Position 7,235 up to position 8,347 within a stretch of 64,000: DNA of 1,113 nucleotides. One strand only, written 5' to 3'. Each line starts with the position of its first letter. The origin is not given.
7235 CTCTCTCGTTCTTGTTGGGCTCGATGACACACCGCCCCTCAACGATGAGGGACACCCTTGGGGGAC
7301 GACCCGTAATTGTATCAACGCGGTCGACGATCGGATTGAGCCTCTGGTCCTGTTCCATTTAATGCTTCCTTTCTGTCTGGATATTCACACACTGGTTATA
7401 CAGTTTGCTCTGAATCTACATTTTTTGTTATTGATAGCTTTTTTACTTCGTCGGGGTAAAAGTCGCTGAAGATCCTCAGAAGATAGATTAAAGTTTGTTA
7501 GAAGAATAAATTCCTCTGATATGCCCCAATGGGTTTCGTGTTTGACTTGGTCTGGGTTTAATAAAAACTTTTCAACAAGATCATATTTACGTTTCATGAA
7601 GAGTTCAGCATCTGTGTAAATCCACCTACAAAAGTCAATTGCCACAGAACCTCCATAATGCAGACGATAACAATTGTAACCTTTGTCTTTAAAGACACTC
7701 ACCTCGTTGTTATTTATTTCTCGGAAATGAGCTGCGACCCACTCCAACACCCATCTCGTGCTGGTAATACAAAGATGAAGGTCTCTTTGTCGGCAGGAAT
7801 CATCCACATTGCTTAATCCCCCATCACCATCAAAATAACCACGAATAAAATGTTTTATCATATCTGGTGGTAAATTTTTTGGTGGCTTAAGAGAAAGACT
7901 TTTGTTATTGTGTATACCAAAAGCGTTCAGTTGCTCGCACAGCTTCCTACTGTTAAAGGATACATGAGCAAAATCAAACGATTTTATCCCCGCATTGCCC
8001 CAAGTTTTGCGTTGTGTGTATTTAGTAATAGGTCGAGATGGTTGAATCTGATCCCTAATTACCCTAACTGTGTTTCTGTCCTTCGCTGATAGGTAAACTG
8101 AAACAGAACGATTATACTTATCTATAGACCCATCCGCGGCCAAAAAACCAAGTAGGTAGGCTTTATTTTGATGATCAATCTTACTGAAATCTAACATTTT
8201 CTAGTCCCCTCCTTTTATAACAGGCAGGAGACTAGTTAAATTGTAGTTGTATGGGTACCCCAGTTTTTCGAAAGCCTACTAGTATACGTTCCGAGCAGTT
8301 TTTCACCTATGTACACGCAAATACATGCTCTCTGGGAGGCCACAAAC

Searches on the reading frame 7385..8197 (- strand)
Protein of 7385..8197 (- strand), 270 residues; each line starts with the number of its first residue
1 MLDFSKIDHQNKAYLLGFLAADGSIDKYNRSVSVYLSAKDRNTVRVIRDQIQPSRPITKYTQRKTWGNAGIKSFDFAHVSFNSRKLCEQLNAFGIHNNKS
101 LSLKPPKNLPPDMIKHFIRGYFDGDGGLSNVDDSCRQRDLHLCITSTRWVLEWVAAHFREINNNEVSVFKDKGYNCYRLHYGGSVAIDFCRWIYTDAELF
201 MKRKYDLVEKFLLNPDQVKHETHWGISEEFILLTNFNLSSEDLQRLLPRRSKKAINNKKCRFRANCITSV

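Call 8: search_protein_families(library=phrogs, proteins=[window:7385-8197:-])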
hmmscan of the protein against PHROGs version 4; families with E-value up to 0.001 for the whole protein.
window:7385-8197:- (270 aa): 1 family
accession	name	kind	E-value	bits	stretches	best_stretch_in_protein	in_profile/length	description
phrog_4645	-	DNA, RNA and nucleotide metabolism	6.5e-47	161.2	1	4-211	101-303/308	endonuclease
